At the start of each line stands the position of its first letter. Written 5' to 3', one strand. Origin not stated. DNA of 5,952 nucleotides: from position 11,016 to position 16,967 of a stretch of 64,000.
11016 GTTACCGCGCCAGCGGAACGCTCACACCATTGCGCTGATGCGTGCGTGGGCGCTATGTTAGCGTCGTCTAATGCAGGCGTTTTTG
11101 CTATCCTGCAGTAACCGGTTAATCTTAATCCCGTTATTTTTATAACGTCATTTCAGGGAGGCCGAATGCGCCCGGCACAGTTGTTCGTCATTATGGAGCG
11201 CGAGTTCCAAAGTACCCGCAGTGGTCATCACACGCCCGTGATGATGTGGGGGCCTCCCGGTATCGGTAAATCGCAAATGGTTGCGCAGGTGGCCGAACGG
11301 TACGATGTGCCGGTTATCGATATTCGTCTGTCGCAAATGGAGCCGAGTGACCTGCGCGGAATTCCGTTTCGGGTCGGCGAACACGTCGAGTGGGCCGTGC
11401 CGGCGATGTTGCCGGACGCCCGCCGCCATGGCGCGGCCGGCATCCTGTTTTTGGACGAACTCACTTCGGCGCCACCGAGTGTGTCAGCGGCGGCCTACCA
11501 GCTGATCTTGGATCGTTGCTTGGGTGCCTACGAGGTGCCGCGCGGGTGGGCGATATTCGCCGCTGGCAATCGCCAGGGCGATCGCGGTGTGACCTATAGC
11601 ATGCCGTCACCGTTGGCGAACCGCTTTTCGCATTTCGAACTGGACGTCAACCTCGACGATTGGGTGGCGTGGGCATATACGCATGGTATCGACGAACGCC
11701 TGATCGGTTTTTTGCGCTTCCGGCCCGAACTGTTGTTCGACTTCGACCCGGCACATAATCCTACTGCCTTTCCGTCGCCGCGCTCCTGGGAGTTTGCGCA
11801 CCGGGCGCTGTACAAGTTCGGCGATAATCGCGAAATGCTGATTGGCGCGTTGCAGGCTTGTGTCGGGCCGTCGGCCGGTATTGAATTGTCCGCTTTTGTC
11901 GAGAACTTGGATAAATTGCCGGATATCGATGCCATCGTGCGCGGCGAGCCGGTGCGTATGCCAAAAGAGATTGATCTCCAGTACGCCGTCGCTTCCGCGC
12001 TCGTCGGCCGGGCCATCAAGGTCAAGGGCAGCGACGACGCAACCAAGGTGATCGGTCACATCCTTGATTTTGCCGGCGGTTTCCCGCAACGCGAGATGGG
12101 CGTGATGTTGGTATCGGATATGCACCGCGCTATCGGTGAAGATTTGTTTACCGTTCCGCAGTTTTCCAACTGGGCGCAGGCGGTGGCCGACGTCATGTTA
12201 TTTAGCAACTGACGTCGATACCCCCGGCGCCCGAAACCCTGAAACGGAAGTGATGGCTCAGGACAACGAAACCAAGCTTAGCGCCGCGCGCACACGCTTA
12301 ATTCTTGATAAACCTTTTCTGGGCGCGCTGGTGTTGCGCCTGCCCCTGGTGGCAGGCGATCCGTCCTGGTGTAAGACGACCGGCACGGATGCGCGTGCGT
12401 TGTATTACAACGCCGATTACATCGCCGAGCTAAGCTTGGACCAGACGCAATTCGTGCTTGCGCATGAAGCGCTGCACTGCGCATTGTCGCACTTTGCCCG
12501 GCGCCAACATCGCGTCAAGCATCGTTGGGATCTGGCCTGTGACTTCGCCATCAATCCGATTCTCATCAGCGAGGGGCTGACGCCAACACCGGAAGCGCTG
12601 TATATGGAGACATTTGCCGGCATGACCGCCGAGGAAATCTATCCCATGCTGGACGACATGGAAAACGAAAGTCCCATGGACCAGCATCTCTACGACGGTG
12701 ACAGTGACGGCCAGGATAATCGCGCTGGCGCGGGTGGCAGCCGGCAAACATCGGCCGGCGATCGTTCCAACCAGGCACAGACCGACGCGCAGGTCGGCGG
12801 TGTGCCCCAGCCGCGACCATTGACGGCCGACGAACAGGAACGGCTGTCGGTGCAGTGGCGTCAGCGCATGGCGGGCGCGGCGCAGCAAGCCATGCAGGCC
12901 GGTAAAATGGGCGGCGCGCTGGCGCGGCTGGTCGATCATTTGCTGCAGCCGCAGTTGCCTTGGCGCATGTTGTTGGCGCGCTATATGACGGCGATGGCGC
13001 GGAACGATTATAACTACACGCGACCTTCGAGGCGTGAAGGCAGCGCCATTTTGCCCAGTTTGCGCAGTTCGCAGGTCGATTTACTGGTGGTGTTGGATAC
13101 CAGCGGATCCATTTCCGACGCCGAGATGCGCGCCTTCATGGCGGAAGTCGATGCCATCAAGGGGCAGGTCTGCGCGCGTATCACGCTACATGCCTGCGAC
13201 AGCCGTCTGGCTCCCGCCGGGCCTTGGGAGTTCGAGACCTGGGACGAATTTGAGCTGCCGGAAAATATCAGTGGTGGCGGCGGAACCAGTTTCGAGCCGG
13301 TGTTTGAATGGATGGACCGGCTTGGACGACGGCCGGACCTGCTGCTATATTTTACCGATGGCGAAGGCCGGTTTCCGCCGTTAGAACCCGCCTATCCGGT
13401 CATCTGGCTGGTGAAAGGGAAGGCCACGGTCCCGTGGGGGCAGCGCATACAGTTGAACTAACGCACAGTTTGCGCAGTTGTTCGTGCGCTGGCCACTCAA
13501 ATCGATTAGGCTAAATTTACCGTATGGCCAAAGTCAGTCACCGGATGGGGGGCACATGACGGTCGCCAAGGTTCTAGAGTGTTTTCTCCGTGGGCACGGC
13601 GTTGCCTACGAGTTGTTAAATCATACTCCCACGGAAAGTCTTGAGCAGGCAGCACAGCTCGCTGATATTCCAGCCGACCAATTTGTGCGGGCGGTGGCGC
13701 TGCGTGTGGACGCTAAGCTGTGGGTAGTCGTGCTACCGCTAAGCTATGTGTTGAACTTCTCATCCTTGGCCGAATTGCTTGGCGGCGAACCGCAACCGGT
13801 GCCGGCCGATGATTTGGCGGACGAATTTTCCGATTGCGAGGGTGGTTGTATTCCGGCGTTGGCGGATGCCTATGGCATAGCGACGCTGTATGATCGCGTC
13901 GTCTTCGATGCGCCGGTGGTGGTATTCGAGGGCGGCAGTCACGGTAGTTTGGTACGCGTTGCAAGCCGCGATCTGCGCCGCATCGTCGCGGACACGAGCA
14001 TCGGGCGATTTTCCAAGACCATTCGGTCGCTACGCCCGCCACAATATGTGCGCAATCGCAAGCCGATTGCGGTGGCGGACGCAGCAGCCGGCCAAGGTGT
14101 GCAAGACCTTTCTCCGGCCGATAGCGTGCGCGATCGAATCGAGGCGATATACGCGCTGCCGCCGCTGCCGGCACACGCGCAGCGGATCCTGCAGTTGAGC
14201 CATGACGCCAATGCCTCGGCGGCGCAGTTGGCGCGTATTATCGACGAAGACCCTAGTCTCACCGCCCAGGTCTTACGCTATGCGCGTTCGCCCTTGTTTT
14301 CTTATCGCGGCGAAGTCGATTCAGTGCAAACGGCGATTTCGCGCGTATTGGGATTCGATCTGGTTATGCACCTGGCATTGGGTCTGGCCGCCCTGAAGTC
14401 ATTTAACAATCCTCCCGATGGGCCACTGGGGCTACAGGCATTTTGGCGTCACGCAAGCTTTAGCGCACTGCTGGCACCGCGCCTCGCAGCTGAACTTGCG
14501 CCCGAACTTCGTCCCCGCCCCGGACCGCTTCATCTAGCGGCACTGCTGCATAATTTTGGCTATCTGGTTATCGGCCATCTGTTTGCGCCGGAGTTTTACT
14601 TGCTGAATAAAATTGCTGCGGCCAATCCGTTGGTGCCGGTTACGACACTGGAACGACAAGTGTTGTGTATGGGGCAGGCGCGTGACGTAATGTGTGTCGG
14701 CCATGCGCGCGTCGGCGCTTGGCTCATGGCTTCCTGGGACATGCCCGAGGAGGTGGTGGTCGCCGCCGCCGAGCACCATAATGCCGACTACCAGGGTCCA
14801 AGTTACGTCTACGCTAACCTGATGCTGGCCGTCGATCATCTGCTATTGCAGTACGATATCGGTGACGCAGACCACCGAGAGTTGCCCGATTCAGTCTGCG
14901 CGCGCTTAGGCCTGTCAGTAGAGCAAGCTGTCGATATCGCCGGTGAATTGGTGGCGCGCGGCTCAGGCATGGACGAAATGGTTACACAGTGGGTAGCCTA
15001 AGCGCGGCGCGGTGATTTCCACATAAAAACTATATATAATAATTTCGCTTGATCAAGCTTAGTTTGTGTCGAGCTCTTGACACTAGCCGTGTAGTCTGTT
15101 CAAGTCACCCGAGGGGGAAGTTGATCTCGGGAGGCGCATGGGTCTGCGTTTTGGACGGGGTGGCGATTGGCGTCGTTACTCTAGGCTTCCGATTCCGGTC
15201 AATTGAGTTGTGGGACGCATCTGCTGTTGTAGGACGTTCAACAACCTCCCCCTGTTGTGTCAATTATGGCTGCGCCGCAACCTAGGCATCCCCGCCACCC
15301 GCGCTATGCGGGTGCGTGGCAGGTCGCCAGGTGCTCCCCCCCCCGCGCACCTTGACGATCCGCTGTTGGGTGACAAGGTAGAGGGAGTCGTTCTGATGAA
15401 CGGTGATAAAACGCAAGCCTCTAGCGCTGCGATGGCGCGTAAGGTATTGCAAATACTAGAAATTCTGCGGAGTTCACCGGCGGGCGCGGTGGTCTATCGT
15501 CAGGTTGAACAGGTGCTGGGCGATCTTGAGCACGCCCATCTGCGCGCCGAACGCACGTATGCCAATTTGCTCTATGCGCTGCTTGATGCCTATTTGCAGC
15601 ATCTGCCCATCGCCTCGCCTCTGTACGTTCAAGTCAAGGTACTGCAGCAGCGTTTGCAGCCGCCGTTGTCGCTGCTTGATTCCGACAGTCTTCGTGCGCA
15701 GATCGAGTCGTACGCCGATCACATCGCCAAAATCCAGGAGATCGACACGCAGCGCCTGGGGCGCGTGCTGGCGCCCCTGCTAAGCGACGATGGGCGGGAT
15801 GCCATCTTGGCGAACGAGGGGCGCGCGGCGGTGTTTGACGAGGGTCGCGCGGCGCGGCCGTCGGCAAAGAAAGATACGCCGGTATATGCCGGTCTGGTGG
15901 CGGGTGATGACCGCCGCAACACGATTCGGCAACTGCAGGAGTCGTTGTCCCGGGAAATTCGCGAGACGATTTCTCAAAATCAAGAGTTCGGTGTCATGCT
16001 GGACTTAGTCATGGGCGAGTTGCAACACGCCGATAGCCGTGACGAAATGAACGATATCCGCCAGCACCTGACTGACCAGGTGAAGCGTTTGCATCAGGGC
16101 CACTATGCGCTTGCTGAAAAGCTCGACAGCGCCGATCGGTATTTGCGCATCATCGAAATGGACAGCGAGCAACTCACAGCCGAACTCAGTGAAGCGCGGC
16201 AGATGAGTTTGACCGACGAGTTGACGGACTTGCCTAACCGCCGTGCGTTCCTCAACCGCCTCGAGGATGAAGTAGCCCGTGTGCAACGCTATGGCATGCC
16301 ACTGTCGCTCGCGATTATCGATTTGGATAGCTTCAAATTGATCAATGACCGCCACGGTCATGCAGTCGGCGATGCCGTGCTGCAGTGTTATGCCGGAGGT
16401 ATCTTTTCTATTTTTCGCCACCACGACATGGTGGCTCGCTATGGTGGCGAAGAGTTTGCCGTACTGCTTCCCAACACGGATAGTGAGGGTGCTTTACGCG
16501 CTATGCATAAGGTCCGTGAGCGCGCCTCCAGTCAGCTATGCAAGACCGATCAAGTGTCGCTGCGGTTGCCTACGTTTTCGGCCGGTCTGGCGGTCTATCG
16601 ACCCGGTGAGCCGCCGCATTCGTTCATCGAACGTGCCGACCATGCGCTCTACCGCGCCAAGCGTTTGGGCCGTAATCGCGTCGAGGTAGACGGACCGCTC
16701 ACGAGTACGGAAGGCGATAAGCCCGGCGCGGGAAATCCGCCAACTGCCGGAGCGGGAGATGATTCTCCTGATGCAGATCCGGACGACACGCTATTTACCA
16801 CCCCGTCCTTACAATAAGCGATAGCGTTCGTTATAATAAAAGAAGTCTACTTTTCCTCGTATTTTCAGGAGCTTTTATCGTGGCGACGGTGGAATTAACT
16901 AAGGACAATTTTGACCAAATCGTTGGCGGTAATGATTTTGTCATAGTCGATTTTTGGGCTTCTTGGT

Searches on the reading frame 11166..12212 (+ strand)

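Call 41: search_protein_families(library=pfam, proteins=[window:11166-12212:+], max_evalue=0.00001)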
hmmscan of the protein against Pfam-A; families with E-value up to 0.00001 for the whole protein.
window:11166-12212:+ (348 aa): 2 families
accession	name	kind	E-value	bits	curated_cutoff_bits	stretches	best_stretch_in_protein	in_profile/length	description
PF07728.20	AAA_5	-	3.4e-09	37.3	22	1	24-120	1-96/139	AAA domain (dynein-related subfamily)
PF00004.35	AAA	-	7.4e-08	33.3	21.2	1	25-106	1-73/131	ATPase family associated with various cellular activities (AAA)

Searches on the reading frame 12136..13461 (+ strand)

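Call 35: search_protein_families(library=pfam, proteins=[window:12136-13461:+], max_evalue=0.00001)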
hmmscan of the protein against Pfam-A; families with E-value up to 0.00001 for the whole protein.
window:12136-13461:+ (441 aa): 2 families
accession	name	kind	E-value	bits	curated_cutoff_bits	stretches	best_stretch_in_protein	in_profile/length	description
PF13203.12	DUF2201_N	-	1e-46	160.2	23.2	1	45-309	3-270/271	Putative metallopeptidase domain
PF09967.15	DUF2201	-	2.8e-22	79.6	26.4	1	317-440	2-122/123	VWA-like domain (DUF2201)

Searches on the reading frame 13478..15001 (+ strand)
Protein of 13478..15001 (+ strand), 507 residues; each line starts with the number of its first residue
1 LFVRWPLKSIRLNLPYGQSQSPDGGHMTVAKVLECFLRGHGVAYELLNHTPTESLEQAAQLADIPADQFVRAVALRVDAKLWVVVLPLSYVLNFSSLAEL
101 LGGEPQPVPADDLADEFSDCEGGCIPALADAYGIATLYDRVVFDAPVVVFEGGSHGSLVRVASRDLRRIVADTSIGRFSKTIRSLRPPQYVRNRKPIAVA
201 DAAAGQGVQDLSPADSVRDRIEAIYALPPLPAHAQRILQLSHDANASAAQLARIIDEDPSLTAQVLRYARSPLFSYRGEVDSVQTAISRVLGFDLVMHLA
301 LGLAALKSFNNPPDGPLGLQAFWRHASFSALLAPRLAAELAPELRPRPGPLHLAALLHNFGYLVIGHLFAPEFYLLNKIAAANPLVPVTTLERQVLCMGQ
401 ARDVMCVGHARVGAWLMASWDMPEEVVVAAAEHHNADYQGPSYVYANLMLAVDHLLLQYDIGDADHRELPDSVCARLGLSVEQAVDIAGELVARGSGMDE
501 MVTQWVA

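Call 35: search_protein_families(library=pfam, proteins=[window:13478-15001:+], max_evalue=0.00001)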
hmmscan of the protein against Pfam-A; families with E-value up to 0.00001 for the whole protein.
window:13478-15001:+ (507 aa): 2 families
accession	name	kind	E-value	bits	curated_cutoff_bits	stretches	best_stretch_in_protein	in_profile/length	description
PF08668.18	HDOD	-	5.9e-42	143.8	22.9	1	227-435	1-195/196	HDOD domain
PF04073.20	tRNA_edit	-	3.1e-16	60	25.5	1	49-168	1-122/123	Aminoacyl-tRNA editing domain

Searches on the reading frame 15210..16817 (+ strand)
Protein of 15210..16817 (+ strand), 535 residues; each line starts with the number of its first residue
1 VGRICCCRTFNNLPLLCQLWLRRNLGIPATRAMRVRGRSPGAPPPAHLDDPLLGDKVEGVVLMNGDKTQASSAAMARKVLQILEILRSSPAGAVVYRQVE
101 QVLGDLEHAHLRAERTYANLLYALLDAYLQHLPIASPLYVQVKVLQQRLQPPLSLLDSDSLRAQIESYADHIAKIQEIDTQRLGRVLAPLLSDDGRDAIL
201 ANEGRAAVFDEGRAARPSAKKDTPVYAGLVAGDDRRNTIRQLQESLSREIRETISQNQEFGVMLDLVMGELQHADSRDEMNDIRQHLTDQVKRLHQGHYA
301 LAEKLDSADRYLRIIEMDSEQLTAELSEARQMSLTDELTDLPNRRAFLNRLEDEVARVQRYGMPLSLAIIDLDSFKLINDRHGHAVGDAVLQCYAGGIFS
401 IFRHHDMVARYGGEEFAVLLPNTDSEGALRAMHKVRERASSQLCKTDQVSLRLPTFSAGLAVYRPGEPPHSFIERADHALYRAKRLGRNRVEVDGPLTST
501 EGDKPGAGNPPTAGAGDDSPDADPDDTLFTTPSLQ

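Call 35: search_protein_families(library=pfam, proteins=[window:15210-16817:+], max_evalue=0.00001)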
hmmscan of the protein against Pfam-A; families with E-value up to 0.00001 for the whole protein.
window:15210-16817:+ (535 aa): 1 family
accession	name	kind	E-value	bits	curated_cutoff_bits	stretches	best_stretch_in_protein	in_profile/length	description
PF00990.26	GGDEF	-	3.5e-43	147.6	23.8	1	334-490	2-161/161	Diguanylate cyclase, GGDEF domain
